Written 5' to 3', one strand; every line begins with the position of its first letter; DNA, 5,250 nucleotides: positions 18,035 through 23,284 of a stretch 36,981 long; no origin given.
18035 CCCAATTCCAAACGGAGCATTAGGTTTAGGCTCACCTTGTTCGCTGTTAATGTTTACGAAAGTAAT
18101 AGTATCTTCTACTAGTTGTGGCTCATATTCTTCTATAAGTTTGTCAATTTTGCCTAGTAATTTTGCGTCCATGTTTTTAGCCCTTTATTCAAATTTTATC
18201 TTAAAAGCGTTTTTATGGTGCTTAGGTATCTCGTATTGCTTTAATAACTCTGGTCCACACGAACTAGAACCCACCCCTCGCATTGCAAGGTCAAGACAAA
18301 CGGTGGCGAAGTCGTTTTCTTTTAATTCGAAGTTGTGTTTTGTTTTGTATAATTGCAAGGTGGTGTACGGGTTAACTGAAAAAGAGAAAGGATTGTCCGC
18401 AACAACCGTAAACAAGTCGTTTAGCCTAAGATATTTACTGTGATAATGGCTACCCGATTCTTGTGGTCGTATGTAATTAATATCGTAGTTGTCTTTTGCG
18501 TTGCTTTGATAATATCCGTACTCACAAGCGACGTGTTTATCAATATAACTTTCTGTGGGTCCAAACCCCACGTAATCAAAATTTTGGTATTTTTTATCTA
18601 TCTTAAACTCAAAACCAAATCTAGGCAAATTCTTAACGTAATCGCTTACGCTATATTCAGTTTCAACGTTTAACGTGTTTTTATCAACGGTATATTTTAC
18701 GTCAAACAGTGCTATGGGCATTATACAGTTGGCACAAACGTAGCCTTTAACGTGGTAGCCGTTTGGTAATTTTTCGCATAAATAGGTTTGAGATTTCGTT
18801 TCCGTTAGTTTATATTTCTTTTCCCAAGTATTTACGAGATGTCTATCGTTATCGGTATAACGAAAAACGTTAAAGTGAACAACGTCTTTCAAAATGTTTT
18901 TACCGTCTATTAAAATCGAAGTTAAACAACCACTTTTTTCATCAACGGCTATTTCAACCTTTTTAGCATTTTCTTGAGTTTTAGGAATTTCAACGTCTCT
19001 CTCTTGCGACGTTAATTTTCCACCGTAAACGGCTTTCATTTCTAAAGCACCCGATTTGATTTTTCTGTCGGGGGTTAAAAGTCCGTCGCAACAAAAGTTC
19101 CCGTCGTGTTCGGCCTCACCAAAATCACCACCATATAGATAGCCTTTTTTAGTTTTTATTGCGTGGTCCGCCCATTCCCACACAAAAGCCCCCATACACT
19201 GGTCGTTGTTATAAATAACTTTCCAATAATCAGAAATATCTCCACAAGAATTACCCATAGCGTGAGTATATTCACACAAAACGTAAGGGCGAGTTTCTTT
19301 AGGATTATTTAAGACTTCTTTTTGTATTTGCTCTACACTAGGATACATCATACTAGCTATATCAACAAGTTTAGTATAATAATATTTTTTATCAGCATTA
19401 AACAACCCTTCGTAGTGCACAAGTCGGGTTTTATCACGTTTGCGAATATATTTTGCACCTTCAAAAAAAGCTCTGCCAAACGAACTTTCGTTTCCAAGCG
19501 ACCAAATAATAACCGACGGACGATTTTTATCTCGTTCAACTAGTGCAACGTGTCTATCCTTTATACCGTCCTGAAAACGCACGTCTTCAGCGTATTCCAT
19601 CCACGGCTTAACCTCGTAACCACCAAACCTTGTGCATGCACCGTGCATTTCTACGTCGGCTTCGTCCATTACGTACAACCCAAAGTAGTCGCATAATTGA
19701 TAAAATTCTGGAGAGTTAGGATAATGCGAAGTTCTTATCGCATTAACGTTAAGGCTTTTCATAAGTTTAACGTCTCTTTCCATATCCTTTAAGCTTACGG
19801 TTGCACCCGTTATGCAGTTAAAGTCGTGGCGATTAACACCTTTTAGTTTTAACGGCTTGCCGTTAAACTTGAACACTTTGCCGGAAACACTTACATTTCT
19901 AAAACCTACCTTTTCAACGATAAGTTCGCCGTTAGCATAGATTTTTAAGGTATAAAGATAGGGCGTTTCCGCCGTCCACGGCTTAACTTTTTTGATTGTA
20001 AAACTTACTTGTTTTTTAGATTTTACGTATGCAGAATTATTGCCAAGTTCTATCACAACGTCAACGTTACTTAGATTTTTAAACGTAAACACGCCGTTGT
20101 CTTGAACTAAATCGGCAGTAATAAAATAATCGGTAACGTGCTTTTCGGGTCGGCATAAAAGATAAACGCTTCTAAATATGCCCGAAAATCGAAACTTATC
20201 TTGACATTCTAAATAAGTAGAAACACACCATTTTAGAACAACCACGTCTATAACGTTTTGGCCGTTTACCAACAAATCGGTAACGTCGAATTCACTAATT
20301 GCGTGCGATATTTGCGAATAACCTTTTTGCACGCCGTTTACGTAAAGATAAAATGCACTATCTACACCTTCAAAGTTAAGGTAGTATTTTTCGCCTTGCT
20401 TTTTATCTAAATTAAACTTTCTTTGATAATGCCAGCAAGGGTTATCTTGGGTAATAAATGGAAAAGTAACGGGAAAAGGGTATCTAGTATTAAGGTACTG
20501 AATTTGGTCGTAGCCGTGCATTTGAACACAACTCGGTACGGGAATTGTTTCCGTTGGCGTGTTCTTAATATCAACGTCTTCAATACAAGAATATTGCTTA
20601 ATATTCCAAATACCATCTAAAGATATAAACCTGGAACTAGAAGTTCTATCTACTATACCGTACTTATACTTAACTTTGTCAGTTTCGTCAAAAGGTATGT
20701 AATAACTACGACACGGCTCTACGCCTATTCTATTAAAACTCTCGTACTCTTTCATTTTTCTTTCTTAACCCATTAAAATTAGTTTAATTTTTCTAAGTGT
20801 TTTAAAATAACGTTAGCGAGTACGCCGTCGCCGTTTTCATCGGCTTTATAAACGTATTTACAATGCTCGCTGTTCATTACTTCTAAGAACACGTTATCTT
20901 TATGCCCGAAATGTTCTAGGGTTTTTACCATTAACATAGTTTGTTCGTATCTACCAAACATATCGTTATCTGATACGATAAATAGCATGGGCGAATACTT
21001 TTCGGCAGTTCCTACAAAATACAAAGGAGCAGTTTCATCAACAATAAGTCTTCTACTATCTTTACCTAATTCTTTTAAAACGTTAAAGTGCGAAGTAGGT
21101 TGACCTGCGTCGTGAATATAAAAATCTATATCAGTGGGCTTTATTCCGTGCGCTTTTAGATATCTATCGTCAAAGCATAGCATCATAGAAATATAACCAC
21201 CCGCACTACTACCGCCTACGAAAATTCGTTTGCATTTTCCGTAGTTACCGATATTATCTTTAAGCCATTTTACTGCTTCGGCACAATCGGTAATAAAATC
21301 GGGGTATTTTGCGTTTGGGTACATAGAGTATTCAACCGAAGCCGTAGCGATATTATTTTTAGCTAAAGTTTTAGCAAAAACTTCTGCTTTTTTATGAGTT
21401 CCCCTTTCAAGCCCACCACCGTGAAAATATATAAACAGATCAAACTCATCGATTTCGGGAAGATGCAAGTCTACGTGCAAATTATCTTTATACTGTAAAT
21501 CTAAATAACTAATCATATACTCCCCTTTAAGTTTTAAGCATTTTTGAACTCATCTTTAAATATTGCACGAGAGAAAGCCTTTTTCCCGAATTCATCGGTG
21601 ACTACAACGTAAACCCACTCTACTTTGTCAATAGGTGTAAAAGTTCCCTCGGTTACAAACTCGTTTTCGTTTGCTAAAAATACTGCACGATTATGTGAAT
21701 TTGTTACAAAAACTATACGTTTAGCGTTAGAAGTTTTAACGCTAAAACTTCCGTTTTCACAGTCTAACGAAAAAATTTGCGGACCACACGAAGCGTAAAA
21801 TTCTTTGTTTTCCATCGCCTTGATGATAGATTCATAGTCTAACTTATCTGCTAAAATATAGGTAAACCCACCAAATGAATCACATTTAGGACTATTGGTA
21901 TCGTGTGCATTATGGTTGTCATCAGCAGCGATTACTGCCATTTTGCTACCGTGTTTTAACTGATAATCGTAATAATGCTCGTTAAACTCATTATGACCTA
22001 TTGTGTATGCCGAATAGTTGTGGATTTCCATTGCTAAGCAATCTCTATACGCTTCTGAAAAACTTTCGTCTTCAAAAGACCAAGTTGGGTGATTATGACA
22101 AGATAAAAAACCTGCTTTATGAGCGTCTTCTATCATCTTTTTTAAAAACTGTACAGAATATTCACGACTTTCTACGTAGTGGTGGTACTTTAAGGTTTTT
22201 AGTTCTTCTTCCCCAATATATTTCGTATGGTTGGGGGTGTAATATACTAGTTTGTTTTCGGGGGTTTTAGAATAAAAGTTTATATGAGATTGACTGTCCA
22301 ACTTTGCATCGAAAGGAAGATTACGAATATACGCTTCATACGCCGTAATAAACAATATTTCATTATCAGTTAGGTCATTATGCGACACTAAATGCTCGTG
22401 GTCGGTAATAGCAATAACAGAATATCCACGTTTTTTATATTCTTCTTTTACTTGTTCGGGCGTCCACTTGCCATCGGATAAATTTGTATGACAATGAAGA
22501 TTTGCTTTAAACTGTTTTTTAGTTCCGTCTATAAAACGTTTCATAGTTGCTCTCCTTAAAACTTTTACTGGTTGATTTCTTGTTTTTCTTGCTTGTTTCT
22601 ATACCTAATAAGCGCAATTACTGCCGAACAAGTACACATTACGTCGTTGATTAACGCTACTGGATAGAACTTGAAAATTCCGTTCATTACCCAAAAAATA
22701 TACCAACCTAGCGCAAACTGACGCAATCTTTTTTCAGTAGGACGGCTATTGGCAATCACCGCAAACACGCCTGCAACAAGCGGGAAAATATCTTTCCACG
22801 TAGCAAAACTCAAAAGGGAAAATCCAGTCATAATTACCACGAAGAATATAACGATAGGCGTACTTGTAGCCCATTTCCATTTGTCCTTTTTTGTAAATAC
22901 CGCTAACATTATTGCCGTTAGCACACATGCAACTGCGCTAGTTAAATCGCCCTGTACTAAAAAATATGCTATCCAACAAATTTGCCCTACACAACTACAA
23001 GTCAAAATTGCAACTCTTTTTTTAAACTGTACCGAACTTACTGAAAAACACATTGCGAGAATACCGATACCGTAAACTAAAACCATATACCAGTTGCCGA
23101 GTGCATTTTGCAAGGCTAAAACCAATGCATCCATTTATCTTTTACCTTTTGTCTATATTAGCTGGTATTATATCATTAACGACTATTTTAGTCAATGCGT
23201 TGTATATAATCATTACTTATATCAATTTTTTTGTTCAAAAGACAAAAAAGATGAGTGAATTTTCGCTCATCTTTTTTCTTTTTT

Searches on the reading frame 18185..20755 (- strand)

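Call 8: search_protein_families(library=pfam, proteins=[window:18185-20755:-], max_evalue=0.001)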
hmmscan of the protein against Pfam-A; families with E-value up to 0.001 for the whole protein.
window:18185-20755:- (856 aa): 5 families
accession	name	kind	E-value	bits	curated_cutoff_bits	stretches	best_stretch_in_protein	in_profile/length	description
PF02836.23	Glyco_hydro_2_C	-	2.3e-89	300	21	1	288-578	1-298/302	Glycosyl hydrolases family 2, TIM barrel domain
PF02929.23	Bgal_small_N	-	2e-55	188.6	25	1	598-852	3-245/248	Beta galactosidase small chain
PF02837.24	Glyco_hydro_2_N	-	1.5e-28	100.3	28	1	45-203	3-169/169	Glycosyl hydrolases family 2, sugar binding domain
PF22666.2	Glyco_hydro_2_N2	-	5.4e-08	33.5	27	1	107-173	49-117/167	Glycosyl hydrolase 2 galactose-binding domain-like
PF00703.27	Glyco_hydro_2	-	4.9e-07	30.9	23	1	239-286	56-109/109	Glycosyl hydrolases family 2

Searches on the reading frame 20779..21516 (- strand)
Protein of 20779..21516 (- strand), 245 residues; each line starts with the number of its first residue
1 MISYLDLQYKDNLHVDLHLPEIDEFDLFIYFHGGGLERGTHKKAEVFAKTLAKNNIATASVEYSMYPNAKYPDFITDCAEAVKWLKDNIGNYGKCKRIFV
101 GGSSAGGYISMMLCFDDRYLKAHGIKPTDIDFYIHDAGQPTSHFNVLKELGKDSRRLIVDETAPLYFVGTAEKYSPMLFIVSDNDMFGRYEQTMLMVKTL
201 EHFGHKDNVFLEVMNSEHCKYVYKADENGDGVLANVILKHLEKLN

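Call 8: search_protein_families(library=pfam, proteins=[window:20779-21516:-], max_evalue=0.001)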
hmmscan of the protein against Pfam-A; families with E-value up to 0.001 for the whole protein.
window:20779-21516:- (245 aa): 5 families
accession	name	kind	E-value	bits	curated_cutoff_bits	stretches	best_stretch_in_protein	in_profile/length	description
PF20434.5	BD-FAE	-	3.8e-18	66.2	26.8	1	16-115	2-108/215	BD-FAE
PF07859.19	Abhydrolase_3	-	1.4e-17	64.6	25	1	29-116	2-91/210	alpha/beta hydrolase fold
PF00326.27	Peptidase_S9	-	2.7e-08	34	22.6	1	75-221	45-188/213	Prolyl oligopeptidase family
PF10340.15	Say1_Mug180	-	0.00027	20.3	21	1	20-112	119-211/374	Steryl acetyl hydrolase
PF00135.34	COesterase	-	0.00028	20.4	27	0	76-113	162-200/515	Carboxylesterase family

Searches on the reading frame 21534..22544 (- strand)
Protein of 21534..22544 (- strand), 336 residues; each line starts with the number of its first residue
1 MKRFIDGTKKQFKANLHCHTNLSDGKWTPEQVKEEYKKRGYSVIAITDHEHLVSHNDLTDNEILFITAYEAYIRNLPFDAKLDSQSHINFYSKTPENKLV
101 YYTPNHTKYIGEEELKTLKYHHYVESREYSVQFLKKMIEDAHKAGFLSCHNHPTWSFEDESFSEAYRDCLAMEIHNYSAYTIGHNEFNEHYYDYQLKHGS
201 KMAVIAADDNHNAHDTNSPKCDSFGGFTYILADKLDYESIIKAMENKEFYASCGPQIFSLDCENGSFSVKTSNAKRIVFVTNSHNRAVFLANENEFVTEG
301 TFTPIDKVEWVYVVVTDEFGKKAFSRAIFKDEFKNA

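Call 8: search_protein_families(library=pfam, proteins=[window:21534-22544:-], max_evalue=0.001)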
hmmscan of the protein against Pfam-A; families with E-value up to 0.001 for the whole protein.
window:21534-22544:- (336 aa): 1 family
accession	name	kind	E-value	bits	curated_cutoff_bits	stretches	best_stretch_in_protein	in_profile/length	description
PF02811.25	PHP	-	5.4e-07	30.5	26.4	1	16-172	2-121/164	PHP domain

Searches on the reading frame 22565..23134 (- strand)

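Call 8: search_protein_families(library=pfam, proteins=[window:22565-23134:-], max_evalue=0.001)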
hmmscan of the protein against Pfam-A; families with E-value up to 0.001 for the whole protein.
window:22565-23134:- (189 aa): 1 family
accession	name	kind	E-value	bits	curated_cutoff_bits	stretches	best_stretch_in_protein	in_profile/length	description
PF10688.14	Imp-YgjV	-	2.4e-15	57.2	23.5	1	20-181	3-158/159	Bacterial inner membrane protein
